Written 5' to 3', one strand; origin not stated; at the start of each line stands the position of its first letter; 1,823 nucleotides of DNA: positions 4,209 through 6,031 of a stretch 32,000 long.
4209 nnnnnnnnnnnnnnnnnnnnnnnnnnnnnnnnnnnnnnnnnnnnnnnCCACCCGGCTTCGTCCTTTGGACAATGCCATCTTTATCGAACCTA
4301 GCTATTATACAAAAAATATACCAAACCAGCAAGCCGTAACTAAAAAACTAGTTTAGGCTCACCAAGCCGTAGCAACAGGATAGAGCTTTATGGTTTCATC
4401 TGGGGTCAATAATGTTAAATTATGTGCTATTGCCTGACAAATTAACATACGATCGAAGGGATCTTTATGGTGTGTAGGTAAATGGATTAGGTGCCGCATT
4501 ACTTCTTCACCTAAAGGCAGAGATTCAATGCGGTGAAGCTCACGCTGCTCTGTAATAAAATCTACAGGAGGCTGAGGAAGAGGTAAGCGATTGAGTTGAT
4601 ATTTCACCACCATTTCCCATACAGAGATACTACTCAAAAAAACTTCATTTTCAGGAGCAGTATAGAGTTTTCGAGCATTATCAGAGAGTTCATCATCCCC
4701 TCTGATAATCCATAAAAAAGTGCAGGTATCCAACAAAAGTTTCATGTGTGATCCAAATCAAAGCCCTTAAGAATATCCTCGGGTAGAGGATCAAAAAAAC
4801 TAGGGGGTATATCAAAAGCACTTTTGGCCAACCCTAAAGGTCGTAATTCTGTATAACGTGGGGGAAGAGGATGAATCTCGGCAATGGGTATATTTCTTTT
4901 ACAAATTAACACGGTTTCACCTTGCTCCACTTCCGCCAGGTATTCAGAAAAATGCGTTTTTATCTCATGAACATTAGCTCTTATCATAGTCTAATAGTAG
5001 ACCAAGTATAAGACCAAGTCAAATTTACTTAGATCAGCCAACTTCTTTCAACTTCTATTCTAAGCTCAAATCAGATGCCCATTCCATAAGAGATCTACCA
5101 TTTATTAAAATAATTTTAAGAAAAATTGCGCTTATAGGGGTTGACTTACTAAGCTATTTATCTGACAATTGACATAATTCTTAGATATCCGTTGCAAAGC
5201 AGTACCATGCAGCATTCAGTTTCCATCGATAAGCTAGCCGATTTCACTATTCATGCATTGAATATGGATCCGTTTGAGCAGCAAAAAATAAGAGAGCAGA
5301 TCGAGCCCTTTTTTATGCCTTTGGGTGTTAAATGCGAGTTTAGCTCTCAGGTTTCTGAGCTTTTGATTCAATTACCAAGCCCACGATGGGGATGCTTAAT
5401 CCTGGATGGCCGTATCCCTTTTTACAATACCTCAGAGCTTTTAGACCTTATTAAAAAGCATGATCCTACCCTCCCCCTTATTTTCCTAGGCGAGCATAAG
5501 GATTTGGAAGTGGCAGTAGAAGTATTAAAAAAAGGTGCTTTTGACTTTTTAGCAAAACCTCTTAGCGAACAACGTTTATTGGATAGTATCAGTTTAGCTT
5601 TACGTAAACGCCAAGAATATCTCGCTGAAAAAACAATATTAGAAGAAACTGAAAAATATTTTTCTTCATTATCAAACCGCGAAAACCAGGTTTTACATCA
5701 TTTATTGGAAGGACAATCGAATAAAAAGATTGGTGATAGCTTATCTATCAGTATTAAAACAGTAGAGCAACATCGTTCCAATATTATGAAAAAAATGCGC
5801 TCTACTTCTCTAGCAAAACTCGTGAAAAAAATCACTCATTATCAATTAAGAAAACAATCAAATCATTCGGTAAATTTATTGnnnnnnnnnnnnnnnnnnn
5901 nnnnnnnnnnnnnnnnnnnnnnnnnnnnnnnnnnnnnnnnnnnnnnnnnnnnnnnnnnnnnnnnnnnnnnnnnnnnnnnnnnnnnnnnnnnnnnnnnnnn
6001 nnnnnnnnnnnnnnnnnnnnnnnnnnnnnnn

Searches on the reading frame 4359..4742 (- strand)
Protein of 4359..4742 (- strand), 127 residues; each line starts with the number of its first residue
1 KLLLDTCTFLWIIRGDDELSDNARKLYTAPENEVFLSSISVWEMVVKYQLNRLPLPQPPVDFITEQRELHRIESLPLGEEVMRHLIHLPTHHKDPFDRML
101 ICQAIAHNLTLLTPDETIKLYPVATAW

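Call 85: search_protein_families(library=pfam, proteins=[window:4359-4742:-], max_evalue=0.001)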
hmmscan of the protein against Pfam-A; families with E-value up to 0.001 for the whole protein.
window:4359-4742:- (127 aa): 1 family
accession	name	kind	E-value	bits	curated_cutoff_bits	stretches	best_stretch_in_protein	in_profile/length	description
PF01850.27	PIN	-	1.4e-15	58.4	23.6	1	3-119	2-115/120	PIN domain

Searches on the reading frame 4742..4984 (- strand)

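Call 85: search_protein_families(library=pfam, proteins=[window:4742-4984:-], max_evalue=0.001)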
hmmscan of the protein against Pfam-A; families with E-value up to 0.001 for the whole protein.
window:4742-4984:- (80 aa): 1 family
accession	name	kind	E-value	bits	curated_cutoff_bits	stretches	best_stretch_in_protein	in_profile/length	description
PF02604.26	PhdYeFM_antitox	-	9.6e-06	25.7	29.8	1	4-38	5-40/74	Antitoxin Phd_YefM, type II toxin-antitoxin system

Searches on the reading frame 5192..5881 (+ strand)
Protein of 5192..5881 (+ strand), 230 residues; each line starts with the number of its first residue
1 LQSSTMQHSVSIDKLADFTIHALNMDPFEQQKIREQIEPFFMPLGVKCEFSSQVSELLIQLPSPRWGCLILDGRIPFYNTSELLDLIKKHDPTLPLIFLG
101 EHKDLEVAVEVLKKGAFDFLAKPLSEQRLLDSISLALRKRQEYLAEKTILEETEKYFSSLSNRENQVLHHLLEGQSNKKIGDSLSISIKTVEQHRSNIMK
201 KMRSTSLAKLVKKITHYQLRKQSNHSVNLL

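Call 7: search_protein_families(library=pfam, proteins=[window:5192-5881:+], max_evalue=0.01)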
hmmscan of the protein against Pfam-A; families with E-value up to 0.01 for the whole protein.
window:5192-5881:+ (230 aa): 4 families
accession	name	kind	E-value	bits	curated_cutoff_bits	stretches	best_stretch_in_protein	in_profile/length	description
PF00196.25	GerE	-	2e-18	66.2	23.5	1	158-212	1-55/57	Bacterial regulatory proteins, luxR family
PF00072.30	Response_reg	-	2.2e-14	54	30.2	1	30-133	7-110/111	Response regulator receiver domain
PF04545.22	Sigma70_r4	-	0.00095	19.1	24.1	1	158-203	3-49/50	Sigma-70, region 4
PF08281.18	Sigma70_r4_2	-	0.00099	19.1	25.7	1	160-202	11-54/54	Sigma-70, region 4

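Call 58: search_protein_families(library=ncbifam, proteins=[window:5207-5881:+], max_evalue=0.01)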
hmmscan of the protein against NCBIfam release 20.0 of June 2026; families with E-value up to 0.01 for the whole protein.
window:5207-5881:+ (225 aa): 74 families (the best 25 are shown)
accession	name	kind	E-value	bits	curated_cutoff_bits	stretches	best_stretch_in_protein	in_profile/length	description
NF006900.1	PRK09390.1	equivalog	6.5e-40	136.8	255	1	26-207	14-195/203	response regulator FixJ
NF040749.1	tetrathio_RR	equivalog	3.1e-34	118.4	290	1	39-210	22-189/191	tetrathionate respiration response regulator TtrR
NF011896.0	PRK15369.1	equivalog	6.8e-21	74.8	242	1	64-210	53-205/211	two component system response regulator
NF052445.1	RespRegMctR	equivalog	8.4e-20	71.1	300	1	63-209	50-199/205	two-component system response regulator MctR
NF047793.1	ResRegPgtA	equivalog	7.2e-18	64.6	650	1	60-146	49-135/414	two-component system response regulator PgtA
NF041946.1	LuxO_transreg_Vib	equivalog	3.9e-14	52.3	800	1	34-155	14-136/463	quorum-sensing sigma-54 dependent transcriptional regulator LuxO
NF047785.1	respo_reg_MadR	equivalog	8.9e-14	51.3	300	1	77-208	66-202/209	MadR family response regulator transcription factor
NF007403.0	PRK09935.1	equivalog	4.9e-13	49.2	271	1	64-214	53-209/210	fimbria biosynthesis transcriptional regulator FimZ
NF008176.1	PRK10923.1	equivalog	1.3e-12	47.1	620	1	27-137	14-124/469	nitrogen regulation protein NR(I)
TIGR01818.1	ntrC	equivalog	1.9e-12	46.7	558.6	1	27-142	9-124/463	nitrogen regulation protein NR(I)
NF051870.1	NAssimRespRegNtrX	equivalog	8.4e-12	44.7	600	1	42-147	27-133/452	nitrogen assimilation response regulator NtrX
NF007708.0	PRK10403.1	equivalog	2.5e-11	43.4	343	1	134-201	133-200/215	nitrate/nitrite response regulator protein NarP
NF007685.0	PRK10360.1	equivalog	3.5e-11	43.3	258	1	39-207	27-190/196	response regulator transcription factor UhpA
NF007419.0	PRK09958.1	equivalog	4.6e-10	39.4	251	1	63-206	48-195/204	acid-sensing system DNA-binding response regulator EvgA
NF007935.0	PRK10651.1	equivalog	9.6e-10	38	250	1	64-201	56-202/216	two-component system response regulator NarL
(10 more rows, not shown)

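Call 59: search_solved_structures(query=window:5207-5881:+, max_evalue=0.00001, show_alignments=1)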
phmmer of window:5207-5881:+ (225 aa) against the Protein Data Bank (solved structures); distinct sequences matched with E-value up to 0.00001: 32.
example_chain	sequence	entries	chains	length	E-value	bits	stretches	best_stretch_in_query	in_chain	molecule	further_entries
1yio_A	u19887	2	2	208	4.6e-29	104.9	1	26-213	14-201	response regulatory protein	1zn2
5xso_A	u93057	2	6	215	5.9e-27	98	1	49-207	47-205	Response regulator FixJ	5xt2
1l5y_A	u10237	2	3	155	1.7e-11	47.5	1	43-149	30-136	C4-DICARBOXYLATE TRANSPORT TRANSCRIPTIONAL REGULATORY PROTEIN DCTD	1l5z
1qkk_A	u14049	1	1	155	3.3e-11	46.6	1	43-149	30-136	C4-DICARBOXYLATE TRANSPORT TRANSCRIPTIONAL REGULATORY PROTEIN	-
1zy2_A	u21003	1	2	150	4.4e-11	46.2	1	24-137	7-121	transcriptional regulator NtrC1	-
4l4u_A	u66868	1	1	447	7.1e-11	45.5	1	23-156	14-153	Transcriptional regulator (NtrC family)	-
1dc7_A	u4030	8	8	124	9e-11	45.2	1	26-130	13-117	NITROGEN REGULATION PROTEIN | NITROGEN REGULATION PROTEIN NR(I) | NTRC RECEIVER DOMAIN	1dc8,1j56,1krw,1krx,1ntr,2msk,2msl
1ny5_A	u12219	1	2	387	9.7e-11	45.1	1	25-156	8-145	transcriptional regulator (NtrC family)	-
5hev_A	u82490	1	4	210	2.3e-09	40.6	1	81-198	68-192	Response regulator protein VraR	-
3cfy_A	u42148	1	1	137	6.8e-09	39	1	63-135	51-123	Putative LuxO repressor protein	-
1x3u_A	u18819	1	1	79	8.1e-09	38.8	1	152-207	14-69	Transcriptional regulatory protein fixJ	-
1d5w_A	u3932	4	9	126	1.2e-08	38.3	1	11-131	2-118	TRANSCRIPTIONAL REGULATORY PROTEIN FIXJ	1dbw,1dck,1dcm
5ep0_A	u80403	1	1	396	1.3e-08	38.1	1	34-137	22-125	Putative repressor protein luxO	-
4d6x_A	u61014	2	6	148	3.1e-08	36.9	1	77-132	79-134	BACTERIAL REGULATORY, FIS FAMILY PROTEIN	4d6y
5m7n_A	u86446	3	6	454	6.7e-08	35.8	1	77-132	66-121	Nitrogen assimilation regulatory protein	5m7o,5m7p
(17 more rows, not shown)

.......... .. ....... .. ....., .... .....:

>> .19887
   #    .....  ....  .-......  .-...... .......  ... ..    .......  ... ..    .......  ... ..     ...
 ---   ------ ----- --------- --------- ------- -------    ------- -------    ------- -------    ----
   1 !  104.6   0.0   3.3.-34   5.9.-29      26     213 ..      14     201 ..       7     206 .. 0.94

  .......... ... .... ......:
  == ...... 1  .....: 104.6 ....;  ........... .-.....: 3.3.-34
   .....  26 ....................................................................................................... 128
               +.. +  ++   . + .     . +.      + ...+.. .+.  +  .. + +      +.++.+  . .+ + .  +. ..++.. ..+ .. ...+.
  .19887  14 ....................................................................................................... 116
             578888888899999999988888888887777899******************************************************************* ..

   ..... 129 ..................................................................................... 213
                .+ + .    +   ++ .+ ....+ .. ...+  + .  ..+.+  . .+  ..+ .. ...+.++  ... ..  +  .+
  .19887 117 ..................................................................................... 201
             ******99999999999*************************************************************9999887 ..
